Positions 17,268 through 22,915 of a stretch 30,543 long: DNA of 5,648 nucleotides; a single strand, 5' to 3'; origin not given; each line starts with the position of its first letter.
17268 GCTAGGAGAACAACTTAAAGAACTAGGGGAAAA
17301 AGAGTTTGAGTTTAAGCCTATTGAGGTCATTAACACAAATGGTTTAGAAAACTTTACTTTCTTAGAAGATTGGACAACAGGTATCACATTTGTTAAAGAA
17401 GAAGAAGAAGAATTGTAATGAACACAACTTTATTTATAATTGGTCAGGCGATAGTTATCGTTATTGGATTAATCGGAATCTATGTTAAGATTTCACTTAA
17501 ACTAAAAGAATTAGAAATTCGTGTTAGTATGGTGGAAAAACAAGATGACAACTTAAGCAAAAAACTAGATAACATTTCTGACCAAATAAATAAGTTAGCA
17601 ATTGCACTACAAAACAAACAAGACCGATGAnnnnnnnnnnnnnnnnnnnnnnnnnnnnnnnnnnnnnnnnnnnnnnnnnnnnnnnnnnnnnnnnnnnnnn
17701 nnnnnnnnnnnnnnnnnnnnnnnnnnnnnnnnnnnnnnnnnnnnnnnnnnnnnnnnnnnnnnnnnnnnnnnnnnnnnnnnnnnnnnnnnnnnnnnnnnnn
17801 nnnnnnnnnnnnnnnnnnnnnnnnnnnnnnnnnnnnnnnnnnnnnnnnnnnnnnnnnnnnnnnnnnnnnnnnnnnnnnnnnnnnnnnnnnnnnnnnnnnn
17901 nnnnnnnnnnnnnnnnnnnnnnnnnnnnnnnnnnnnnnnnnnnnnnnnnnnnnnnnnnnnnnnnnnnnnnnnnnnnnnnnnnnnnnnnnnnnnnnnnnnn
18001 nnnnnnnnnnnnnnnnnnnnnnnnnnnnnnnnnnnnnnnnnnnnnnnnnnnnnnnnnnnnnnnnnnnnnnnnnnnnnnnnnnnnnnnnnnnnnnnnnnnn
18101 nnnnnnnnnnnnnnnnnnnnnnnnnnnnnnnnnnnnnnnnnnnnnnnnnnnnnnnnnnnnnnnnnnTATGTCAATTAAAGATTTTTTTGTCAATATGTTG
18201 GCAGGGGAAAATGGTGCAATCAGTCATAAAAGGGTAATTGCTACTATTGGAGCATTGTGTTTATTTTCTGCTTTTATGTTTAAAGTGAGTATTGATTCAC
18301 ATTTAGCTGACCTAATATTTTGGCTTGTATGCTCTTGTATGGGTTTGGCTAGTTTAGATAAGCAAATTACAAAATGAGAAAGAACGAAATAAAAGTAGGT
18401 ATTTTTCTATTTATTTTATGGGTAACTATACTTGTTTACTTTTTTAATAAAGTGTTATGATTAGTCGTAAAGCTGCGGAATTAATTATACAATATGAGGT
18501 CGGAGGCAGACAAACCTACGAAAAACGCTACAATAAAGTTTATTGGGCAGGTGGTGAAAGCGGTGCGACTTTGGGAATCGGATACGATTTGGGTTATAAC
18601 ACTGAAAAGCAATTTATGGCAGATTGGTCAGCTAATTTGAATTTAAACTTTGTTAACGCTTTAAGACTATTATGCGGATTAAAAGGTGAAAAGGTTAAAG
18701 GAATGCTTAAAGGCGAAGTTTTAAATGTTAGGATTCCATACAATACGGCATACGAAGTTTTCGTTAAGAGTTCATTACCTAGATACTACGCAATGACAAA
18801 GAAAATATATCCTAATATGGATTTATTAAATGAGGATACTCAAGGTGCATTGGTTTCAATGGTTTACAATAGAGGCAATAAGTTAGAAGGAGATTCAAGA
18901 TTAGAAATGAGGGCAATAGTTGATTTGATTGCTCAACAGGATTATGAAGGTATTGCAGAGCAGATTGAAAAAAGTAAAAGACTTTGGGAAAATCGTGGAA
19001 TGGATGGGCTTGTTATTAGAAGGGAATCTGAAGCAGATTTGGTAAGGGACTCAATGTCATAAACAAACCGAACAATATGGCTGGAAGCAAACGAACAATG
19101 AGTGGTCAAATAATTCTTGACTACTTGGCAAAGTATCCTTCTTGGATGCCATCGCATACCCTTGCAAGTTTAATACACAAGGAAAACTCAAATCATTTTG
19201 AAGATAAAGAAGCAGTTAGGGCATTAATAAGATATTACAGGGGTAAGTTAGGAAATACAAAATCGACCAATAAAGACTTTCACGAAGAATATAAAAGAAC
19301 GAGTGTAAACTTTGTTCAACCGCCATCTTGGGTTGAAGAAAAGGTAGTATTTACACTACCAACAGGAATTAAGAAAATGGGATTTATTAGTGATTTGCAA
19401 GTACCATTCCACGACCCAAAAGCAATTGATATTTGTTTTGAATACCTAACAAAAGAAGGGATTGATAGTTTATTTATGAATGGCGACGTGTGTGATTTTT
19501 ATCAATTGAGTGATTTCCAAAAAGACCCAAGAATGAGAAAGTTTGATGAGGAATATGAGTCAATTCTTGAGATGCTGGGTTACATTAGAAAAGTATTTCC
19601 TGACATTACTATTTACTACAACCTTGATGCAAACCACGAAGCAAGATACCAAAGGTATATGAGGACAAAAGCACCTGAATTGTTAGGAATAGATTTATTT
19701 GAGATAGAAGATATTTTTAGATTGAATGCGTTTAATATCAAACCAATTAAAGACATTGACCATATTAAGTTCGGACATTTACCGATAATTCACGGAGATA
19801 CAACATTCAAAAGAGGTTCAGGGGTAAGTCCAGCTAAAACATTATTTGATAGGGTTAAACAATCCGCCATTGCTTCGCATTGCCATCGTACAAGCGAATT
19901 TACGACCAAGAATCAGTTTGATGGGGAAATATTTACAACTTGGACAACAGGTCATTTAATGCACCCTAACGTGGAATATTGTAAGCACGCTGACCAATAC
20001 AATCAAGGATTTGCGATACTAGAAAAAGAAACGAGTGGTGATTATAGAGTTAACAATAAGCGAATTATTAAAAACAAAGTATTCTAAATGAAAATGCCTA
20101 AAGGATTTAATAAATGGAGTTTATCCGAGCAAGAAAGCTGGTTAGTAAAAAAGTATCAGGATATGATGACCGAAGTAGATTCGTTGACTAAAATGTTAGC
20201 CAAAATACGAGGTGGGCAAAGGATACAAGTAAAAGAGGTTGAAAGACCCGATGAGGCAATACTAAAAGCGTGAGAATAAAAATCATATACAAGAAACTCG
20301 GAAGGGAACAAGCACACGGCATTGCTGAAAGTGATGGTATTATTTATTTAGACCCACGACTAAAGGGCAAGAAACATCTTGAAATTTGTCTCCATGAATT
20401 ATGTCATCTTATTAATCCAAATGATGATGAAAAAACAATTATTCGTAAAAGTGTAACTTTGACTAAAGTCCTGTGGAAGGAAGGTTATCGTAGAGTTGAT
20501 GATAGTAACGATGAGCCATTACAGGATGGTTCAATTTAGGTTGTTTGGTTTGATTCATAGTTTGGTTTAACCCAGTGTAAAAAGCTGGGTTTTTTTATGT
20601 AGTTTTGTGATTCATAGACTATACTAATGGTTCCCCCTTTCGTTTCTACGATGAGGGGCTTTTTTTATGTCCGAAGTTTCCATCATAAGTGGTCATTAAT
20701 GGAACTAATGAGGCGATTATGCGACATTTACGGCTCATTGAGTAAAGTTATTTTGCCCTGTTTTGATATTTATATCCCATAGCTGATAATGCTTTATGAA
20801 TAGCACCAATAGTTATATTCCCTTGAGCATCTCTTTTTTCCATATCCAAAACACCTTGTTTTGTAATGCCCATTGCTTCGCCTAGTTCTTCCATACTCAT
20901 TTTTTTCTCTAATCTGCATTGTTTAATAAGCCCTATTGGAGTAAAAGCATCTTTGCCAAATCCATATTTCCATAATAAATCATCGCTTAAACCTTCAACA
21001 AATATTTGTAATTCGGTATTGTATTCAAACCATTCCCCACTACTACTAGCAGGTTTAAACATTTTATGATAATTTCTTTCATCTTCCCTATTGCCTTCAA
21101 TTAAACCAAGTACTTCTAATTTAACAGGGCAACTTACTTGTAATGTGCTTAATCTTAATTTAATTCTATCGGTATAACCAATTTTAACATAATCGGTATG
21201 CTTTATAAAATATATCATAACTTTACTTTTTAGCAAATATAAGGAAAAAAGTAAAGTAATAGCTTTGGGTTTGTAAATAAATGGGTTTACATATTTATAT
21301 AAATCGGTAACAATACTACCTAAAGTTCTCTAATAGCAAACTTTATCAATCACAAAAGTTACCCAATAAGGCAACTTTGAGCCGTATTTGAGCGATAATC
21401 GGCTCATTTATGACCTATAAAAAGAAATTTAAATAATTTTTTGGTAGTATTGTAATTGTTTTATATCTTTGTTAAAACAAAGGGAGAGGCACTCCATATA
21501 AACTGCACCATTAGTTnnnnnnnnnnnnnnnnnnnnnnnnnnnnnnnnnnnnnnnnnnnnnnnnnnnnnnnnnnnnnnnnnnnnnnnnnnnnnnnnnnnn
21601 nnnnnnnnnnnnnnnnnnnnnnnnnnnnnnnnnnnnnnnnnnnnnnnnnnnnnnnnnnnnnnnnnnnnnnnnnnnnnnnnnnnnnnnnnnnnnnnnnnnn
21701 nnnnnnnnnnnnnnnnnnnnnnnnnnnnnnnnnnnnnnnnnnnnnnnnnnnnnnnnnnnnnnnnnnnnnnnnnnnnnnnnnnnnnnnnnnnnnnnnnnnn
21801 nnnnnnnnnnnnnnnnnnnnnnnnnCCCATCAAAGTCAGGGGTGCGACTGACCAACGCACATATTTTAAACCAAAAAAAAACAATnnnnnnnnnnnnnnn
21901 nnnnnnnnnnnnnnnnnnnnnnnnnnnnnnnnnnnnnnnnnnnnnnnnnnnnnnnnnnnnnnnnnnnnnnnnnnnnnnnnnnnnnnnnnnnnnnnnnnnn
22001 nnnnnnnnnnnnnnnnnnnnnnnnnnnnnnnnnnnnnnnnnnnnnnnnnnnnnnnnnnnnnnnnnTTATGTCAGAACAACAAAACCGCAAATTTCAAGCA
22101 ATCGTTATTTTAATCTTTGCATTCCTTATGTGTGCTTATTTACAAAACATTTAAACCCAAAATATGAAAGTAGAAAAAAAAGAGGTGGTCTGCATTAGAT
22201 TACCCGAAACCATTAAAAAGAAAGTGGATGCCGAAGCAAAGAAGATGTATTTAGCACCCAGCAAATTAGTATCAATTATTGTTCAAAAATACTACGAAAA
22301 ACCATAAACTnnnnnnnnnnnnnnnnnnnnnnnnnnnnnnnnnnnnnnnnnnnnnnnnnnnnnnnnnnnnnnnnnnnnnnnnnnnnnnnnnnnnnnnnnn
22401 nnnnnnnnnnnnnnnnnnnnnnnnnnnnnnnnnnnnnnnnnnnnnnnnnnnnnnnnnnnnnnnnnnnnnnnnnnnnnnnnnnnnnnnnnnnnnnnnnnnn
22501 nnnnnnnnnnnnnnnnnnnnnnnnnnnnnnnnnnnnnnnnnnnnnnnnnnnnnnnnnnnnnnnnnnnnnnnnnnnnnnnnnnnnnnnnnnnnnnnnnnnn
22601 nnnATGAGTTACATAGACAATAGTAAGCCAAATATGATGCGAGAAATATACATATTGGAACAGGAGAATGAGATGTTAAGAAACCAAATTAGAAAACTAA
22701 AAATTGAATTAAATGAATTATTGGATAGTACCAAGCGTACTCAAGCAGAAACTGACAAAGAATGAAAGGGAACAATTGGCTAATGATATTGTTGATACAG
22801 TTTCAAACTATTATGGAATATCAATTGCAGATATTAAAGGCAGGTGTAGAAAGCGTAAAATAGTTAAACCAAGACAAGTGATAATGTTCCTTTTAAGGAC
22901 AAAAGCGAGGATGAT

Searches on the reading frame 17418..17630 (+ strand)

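Call 69: search_protein_families(library=phrogs, proteins=[window:17418-17630:+], max_evalue=0.001)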
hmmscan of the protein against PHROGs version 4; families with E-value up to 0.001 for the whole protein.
window:17418-17630:+ (70 aa): 2 families
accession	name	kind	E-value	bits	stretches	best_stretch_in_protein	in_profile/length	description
phrog_12015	-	unknown function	0.00013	22.6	1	22-62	107-147/165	-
phrog_1296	-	lysis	0.00056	20.9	1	7-59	7-59/93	holin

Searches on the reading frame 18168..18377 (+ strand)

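Call 69: search_protein_families(library=phrogs, proteins=[window:18168-18377:+], max_evalue=0.001)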
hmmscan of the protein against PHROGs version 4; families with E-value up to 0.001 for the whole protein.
window:18168-18377:+ (69 aa): 1 family
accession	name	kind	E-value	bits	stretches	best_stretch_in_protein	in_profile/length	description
phrog_1322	-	moron, auxiliary metabolic gene and host takeover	0.00017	22.6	1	1-65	1-66/87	membrane protein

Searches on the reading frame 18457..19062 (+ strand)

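Call 69: search_protein_families(library=phrogs, proteins=[window:18457-19062:+], max_evalue=0.001)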
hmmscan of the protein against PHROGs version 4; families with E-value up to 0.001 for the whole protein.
window:18457-19062:+ (201 aa): 2 families
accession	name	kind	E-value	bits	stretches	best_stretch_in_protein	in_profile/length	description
phrog_7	-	lysis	1.7e-06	27.4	1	118-195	625-694/873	endolysin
phrog_28234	-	lysis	2.8e-05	24.3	1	102-196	128-219/372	endolysin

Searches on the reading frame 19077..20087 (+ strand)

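Call 69: search_protein_families(library=phrogs, proteins=[window:19077-20087:+], max_evalue=0.001)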
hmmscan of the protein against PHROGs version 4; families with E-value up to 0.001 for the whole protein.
window:19077-20087:+ (336 aa): 2 families
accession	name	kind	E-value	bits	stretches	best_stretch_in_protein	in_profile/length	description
phrog_221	-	other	1.2e-35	124.4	1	37-316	50-335/367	metallo-phosphoesterase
phrog_20266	-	other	2.6e-12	47.2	1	102-303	178-396/450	metallo-phosphoesterase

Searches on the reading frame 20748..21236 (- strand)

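Call 34: search_protein_families(library=phrogs, proteins=[window:20748-21236:-], max_evalue=0.01)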
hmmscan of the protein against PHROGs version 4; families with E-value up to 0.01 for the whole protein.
window:20748-21236:- (162 aa): 7 families
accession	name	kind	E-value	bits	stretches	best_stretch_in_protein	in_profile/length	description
phrog_8130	-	unknown function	1.2e-15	58.5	1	5-81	179-260/434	-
phrog_4284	-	unknown function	4.3e-12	47.1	1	5-74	84-155/171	-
phrog_5032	-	unknown function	1.2e-08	35.8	1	12-77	87-154/178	-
phrog_8604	-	unknown function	5e-08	33.8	1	7-83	126-197/200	-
phrog_1373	-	transcription regulation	8.2e-06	26.9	1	103-160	67-122/166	transcriptional regulator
phrog_8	-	transcription regulation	0.0065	16.9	1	104-135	81-112/346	transcriptional regulator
phrog_2439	-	transcription regulation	0.0066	16.4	1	103-135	11-43/367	transcriptional regulator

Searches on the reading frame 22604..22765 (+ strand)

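Call 35: search_protein_families(library=phrogs, proteins=[window:22604-22765:+], max_evalue=0.01)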
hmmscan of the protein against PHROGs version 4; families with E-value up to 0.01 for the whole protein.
window:22604-22765:+ (53 aa): 1 family
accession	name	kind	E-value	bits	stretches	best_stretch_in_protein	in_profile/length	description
phrog_12597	-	unknown function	0.00014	23.1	1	6-39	11-44/66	-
